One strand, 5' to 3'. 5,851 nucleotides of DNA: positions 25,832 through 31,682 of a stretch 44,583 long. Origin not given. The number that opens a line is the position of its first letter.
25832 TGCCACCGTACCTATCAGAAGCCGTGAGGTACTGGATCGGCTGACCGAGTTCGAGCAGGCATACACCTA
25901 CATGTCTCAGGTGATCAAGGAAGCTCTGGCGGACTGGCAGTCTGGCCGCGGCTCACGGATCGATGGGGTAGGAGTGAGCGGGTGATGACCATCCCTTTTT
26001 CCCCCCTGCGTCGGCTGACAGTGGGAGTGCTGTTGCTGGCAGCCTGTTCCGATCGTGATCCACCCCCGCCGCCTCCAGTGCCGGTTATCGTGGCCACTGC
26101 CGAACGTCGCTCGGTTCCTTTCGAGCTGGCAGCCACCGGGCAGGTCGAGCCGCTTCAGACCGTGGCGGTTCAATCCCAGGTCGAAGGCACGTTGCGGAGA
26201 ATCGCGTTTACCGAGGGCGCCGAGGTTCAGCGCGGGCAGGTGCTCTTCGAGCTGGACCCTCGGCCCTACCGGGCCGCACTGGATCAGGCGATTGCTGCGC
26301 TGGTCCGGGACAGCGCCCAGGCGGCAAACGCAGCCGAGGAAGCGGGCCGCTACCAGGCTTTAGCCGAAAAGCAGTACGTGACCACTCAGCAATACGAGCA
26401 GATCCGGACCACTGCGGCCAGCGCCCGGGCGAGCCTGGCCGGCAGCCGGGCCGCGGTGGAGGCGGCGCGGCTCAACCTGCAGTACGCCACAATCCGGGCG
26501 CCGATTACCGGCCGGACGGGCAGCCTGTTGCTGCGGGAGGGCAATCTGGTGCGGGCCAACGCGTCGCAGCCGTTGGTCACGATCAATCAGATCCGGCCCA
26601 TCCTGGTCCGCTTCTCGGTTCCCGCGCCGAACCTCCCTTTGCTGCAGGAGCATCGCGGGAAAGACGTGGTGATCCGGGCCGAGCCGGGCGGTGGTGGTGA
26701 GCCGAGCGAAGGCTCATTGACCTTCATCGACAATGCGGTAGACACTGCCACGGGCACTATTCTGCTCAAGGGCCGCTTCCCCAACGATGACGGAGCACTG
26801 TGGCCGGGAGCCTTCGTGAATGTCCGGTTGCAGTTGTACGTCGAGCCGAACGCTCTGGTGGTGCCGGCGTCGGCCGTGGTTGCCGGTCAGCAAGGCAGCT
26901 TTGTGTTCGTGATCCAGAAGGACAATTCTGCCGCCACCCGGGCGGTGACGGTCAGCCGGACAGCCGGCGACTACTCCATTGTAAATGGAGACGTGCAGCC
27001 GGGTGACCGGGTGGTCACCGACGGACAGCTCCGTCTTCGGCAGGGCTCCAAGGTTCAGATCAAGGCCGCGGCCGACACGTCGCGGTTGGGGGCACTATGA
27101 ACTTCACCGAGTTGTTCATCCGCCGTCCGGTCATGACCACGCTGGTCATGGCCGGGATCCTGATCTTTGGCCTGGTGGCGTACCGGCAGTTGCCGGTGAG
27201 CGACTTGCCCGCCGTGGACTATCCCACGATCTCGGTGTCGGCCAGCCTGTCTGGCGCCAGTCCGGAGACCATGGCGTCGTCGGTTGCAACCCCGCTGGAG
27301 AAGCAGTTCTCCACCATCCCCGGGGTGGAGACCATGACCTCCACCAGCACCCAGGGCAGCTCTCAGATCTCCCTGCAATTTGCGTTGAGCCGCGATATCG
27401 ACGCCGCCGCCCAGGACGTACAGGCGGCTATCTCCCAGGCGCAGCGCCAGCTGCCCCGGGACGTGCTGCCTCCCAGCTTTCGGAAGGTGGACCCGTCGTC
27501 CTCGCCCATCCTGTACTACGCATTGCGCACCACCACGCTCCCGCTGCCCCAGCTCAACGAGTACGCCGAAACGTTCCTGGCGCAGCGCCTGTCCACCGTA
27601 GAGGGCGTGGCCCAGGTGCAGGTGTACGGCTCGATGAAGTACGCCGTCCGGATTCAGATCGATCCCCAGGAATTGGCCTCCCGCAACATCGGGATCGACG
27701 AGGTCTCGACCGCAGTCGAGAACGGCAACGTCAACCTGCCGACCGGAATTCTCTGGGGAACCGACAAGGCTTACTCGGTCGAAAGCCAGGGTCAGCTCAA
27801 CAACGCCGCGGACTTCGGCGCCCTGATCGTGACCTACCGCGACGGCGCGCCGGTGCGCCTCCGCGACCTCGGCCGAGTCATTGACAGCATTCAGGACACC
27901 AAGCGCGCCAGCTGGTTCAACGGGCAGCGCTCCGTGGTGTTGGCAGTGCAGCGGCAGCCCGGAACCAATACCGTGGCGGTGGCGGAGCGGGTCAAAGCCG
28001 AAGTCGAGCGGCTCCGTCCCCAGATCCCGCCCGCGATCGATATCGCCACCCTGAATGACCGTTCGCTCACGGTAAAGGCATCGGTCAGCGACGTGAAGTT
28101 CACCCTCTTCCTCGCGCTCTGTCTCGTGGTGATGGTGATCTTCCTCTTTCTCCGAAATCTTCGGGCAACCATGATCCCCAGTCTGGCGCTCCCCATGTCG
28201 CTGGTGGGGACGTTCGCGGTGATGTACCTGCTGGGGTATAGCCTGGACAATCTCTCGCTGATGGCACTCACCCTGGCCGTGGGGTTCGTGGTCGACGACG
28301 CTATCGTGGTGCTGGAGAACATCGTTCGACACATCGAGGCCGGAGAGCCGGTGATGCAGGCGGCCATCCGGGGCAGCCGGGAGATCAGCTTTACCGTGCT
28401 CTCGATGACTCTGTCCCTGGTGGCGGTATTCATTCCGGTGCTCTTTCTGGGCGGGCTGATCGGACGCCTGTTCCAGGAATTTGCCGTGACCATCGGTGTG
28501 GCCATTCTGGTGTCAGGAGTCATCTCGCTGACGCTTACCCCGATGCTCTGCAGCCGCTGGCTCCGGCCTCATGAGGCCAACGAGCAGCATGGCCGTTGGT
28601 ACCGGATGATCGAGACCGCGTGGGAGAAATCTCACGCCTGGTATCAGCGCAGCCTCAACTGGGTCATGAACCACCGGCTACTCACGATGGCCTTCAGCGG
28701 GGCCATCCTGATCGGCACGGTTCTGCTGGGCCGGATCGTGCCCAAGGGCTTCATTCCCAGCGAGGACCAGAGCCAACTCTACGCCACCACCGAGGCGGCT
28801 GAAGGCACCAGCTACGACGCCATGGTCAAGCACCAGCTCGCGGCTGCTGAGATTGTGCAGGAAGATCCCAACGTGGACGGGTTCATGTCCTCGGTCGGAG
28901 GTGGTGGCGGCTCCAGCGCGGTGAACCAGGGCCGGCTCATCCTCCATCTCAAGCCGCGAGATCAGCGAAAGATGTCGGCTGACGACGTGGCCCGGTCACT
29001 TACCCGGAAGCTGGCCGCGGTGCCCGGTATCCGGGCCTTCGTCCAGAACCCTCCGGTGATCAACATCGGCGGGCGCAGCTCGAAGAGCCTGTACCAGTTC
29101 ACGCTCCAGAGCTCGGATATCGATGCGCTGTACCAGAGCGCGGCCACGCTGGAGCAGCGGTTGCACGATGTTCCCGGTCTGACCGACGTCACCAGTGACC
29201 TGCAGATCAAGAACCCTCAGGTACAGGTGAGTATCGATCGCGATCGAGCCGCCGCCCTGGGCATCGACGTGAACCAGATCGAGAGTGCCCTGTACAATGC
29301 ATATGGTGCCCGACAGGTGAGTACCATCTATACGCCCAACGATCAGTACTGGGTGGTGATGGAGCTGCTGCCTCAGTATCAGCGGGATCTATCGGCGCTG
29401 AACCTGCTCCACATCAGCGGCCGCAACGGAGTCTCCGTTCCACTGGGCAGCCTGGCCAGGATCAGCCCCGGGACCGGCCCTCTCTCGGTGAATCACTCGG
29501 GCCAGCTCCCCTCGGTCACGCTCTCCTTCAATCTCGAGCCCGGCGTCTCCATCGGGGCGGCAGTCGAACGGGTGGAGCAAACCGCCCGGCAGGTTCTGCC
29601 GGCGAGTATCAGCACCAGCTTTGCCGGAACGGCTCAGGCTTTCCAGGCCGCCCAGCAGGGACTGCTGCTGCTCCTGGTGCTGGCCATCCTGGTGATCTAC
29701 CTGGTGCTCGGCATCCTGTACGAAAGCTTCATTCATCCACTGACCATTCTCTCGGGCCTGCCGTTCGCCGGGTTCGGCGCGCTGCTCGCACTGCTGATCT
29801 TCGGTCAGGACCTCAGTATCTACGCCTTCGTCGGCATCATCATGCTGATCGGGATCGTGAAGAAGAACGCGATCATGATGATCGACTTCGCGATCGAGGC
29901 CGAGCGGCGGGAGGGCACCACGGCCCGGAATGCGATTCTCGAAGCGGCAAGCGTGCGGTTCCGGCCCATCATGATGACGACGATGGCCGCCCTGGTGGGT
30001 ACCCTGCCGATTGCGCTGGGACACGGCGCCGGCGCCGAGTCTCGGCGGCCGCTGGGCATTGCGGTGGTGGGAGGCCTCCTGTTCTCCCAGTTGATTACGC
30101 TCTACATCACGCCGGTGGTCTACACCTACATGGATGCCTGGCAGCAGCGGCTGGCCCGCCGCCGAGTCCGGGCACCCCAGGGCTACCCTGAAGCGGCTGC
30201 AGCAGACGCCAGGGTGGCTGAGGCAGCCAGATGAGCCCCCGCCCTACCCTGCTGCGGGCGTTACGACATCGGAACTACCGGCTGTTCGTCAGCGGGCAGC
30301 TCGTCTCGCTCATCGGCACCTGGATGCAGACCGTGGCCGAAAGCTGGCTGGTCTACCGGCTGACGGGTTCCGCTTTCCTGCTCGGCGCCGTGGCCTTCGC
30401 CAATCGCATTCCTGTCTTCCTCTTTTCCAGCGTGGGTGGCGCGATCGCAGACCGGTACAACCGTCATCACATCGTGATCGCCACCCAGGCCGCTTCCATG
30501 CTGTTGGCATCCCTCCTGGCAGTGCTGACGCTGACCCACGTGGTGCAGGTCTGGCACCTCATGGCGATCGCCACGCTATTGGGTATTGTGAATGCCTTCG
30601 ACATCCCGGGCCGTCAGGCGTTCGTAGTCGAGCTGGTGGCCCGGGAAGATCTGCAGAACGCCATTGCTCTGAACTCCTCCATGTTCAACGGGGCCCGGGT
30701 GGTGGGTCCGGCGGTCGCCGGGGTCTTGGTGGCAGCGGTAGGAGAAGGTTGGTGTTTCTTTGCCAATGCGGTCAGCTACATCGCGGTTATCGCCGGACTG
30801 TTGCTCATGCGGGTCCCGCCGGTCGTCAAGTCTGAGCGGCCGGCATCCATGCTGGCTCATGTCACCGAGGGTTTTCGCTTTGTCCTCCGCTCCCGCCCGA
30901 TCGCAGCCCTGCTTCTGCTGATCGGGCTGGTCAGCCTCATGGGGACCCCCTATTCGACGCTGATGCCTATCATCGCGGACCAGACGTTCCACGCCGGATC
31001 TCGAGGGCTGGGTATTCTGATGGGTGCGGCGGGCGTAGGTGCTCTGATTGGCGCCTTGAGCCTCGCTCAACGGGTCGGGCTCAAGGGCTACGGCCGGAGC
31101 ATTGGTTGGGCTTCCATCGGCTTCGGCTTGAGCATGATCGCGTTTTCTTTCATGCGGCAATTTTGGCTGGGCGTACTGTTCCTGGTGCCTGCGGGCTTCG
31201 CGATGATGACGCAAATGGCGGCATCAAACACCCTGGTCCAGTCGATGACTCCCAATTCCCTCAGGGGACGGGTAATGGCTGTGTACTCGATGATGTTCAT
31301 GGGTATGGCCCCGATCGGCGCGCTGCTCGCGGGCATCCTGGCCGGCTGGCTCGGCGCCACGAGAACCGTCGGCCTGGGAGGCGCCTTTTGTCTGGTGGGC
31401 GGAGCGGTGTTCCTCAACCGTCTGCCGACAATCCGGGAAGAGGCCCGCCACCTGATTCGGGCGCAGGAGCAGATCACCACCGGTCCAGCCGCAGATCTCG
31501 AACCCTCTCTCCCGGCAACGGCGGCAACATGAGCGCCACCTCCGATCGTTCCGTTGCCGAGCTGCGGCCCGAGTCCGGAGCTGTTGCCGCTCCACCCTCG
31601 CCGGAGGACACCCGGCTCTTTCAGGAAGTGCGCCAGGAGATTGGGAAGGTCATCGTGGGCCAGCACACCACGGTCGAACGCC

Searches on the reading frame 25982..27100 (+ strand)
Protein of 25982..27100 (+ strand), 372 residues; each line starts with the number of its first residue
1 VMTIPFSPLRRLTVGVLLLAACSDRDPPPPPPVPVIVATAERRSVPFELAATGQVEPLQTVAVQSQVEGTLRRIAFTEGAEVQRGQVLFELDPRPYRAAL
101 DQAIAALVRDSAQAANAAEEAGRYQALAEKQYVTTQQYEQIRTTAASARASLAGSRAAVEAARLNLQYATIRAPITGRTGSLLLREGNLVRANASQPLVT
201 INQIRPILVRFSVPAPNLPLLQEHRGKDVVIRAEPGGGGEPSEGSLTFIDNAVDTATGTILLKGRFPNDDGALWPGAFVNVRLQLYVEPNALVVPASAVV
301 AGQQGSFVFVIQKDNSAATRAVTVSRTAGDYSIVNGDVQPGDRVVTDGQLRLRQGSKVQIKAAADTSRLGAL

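Call 53: search_protein_families(library=pfam, proteins=[window:25982-27100:+], max_evalue=0.0001)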
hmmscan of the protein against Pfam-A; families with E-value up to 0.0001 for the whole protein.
window:25982-27100:+ (372 aa): 3 families
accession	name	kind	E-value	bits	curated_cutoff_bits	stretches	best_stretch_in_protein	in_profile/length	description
PF16576.10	HlyD_D23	-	3.6e-16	59.5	30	1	58-279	17-214/214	Barrel-sandwich domain of CusB or HlyD membrane-fusion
PF13437.12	HlyD_3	-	2.8e-10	41.3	22.2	1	170-269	1-96/106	HlyD family secretion protein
PF13533.13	Biotin_lipoyl_2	-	5.7e-07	29.6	29.8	1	61-92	1-32/32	Biotin-lipoyl like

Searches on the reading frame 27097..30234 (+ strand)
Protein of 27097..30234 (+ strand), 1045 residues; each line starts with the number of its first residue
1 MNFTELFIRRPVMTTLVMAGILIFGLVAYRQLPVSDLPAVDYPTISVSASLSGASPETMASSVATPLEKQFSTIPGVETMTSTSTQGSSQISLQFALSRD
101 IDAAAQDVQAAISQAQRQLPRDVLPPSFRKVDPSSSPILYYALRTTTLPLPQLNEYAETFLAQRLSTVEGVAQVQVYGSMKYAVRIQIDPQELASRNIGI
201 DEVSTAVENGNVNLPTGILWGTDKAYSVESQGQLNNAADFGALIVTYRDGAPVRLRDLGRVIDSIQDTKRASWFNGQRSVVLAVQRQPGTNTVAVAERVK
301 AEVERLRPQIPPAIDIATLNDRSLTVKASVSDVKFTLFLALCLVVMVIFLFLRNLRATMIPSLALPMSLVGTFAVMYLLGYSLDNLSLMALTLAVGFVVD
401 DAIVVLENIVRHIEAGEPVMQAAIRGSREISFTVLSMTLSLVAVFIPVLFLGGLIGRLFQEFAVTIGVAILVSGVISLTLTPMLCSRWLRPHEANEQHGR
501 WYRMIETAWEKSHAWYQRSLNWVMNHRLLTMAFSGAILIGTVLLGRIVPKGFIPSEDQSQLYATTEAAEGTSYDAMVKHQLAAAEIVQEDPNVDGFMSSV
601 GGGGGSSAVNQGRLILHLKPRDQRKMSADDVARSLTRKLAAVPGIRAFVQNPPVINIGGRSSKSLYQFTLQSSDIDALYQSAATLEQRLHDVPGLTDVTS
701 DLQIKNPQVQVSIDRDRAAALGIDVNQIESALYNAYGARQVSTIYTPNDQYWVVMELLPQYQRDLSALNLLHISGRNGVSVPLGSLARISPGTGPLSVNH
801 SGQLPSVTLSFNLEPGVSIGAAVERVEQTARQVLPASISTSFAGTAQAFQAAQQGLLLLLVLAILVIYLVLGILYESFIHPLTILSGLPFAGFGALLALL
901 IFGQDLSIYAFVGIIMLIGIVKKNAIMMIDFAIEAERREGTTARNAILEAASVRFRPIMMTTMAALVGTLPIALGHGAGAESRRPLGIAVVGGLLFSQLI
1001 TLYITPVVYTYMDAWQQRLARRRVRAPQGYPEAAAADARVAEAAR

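Call 53: search_protein_families(library=pfam, proteins=[window:27097-30234:+], max_evalue=0.0001)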
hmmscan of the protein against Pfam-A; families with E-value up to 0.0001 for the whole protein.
window:27097-30234:+ (1045 aa): 3 families
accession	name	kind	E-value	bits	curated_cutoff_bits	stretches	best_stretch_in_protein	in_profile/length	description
PF00873.25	ACR_tran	-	0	1079.8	28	1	4-1012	2-1020/1021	AcrB/AcrD/AcrF family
PF03176.21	MMPL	-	2.3e-14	53.6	20.5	1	294-505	105-322/333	MMPL family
PF02355.23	SecD_SecF_C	-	5.4e-05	23.1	20.5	0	335-477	35-174/189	Protein export membrane protein SecD/SecF, C-terminal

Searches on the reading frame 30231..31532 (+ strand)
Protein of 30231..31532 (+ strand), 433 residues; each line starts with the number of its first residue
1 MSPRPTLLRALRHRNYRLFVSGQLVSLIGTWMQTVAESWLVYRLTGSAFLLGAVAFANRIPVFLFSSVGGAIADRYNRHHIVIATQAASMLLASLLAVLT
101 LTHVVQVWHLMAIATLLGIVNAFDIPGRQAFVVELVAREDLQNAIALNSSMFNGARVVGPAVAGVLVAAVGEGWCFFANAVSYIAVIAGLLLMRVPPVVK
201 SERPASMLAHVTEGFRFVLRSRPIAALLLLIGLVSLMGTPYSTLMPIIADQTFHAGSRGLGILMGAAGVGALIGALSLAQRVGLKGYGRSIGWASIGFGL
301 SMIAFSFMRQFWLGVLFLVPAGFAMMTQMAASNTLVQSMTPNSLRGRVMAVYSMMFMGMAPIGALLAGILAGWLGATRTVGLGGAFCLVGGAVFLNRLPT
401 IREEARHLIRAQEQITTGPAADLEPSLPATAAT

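Call 53: search_protein_families(library=pfam, proteins=[window:30231-31532:+], max_evalue=0.0001)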
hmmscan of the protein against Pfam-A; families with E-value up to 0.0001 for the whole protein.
window:30231-31532:+ (433 aa): 2 families
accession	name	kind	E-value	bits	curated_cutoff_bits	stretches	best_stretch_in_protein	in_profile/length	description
PF05977.19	MFS_3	-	8.2e-67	226.3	27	1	10-404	6-401/524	Transmembrane secretion effector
PF07690.21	MFS_1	-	6.4e-33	114.5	33.4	2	21-276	3-256/347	Major Facilitator Superfamily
